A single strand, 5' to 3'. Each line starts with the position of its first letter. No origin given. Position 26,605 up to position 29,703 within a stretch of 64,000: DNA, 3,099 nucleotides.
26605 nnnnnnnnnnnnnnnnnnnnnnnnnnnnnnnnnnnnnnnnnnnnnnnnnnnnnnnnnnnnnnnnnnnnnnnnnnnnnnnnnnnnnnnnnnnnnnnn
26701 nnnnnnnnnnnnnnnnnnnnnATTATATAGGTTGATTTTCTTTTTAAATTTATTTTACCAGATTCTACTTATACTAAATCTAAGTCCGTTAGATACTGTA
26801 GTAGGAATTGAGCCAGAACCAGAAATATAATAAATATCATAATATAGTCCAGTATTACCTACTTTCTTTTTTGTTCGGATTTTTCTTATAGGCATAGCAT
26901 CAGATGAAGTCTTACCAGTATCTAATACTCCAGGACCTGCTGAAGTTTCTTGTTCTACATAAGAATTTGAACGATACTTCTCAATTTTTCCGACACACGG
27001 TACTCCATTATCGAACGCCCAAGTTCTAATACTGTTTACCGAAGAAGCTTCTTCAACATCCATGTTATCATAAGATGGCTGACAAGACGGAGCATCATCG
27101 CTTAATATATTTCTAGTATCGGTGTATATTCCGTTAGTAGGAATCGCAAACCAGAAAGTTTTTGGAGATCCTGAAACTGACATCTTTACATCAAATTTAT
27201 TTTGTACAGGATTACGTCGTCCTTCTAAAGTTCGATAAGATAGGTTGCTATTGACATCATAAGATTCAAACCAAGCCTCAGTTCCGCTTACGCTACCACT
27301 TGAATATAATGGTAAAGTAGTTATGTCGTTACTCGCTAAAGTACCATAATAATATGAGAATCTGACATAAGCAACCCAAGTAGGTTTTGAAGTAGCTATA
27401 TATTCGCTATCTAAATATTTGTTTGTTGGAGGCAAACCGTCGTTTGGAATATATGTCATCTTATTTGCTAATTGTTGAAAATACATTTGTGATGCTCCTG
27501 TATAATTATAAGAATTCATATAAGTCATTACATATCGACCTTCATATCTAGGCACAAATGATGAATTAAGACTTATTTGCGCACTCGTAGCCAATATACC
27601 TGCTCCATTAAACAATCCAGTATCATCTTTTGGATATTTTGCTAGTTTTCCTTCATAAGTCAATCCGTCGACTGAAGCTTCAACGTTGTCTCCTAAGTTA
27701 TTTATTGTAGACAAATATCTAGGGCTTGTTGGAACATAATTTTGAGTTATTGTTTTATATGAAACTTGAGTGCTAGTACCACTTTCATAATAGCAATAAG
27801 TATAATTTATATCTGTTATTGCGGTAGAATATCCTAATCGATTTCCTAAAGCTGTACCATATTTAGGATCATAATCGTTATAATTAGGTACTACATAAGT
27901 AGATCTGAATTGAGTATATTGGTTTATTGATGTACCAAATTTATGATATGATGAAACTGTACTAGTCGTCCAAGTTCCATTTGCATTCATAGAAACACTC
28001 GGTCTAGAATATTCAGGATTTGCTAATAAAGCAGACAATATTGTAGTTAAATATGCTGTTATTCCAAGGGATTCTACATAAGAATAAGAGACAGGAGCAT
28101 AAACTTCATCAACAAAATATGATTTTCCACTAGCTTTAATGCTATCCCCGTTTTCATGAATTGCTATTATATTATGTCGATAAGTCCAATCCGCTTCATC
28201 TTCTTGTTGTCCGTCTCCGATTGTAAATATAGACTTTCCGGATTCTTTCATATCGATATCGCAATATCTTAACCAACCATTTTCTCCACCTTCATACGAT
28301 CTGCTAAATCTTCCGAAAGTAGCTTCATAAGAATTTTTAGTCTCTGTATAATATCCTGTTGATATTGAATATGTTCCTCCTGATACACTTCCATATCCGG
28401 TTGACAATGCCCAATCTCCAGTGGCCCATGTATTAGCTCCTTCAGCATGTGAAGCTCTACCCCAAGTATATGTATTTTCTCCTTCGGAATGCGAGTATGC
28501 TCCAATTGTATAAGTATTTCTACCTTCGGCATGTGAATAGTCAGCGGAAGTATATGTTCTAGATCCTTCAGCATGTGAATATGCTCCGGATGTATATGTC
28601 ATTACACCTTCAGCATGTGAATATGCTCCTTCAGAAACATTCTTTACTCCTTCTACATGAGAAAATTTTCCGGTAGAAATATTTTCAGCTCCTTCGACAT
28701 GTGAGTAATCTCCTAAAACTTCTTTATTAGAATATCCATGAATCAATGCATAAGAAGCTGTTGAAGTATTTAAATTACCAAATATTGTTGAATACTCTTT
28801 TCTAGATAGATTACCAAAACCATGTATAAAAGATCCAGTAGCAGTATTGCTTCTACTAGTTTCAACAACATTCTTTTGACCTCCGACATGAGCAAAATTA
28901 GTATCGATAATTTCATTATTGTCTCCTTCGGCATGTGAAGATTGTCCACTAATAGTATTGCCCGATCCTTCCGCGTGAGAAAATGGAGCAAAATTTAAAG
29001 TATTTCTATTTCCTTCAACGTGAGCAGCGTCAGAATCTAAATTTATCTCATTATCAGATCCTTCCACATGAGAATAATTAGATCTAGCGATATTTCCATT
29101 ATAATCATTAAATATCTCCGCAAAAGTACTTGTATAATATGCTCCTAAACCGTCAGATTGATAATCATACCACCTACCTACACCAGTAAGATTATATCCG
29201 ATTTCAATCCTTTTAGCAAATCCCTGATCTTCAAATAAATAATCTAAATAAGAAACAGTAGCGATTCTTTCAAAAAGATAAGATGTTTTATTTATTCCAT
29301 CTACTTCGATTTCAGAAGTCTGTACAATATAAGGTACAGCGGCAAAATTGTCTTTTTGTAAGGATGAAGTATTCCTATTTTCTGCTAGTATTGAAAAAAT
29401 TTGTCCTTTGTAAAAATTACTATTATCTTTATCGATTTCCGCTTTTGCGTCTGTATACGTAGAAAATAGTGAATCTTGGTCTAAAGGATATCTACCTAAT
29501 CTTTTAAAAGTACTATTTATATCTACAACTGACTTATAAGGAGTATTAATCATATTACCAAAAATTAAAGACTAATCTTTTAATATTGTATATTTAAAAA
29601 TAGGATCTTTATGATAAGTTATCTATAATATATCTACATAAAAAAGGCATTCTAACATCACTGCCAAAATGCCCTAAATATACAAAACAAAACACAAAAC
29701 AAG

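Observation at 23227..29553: Novel-looking 14-residue [ST]-H-[AS]-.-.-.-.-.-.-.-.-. repeat class forming long arrays in four proteins; invariant His/Glu could form a metal-binding ladder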

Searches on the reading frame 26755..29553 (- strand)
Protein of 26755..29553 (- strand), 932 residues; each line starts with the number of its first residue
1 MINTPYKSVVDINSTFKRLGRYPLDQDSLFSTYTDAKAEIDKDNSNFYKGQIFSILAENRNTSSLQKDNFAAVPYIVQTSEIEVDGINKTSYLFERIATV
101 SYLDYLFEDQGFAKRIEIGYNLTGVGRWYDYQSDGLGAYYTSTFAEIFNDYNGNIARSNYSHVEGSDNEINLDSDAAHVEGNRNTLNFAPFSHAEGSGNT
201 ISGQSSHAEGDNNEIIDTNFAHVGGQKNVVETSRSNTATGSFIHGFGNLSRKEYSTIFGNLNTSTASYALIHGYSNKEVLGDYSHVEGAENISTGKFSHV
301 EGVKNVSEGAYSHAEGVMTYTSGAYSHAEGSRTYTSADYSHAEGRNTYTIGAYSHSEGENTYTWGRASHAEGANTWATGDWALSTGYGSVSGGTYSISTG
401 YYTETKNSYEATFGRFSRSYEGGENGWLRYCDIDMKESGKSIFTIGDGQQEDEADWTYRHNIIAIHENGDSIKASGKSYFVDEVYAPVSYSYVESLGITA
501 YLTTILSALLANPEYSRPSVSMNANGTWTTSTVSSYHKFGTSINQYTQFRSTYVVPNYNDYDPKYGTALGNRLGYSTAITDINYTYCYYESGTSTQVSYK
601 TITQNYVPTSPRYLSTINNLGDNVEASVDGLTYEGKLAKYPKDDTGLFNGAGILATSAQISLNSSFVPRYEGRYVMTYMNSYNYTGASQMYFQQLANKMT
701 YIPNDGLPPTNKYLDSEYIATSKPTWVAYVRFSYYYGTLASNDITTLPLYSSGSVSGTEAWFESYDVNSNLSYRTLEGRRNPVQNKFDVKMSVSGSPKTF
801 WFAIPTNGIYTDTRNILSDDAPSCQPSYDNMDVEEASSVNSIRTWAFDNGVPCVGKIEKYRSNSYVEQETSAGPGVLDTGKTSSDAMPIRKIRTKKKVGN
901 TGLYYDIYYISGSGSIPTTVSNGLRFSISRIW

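Call 7: search_protein_families(library=pfam, proteins=[window:26755-29553:-], max_evalue=1)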
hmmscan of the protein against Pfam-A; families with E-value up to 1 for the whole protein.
window:26755-29553:- (932 aa): 2 families
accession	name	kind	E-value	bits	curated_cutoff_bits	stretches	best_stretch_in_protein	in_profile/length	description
PF21300.2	LbR_Ice_bind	-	0.072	13.6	30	1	249-324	16-91/97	Grass antifreeze beta roll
PF11259.13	DUF3060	-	0.24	11.6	23.1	1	163-206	1-48/58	Protein of unknown function (DUF3060)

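Call 8: search_protein_families(library=phrogs, proteins=[window:26755-29553:-], max_evalue=0.01)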
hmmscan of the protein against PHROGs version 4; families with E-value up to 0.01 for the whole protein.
window:26755-29553:- (932 aa): 1 family
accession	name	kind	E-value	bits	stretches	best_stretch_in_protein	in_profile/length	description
phrog_25468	-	unknown function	2.1e-24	87.3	3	141-240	72-167/528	-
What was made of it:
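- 26755..29553 (-): 932-aa fibre protein with a looser His/Glu beta-roll and an unrelated C-terminal half of about 480 aa. PHROG 25468, E 2.1e-24 (call 8).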

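Call 12: search_protein_families(library=ncbifam, proteins=[window:26755-29553:-], max_evalue=0.1)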
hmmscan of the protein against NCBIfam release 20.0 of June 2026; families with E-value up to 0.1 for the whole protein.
window:26755-29553:- (932 aa): 0 families
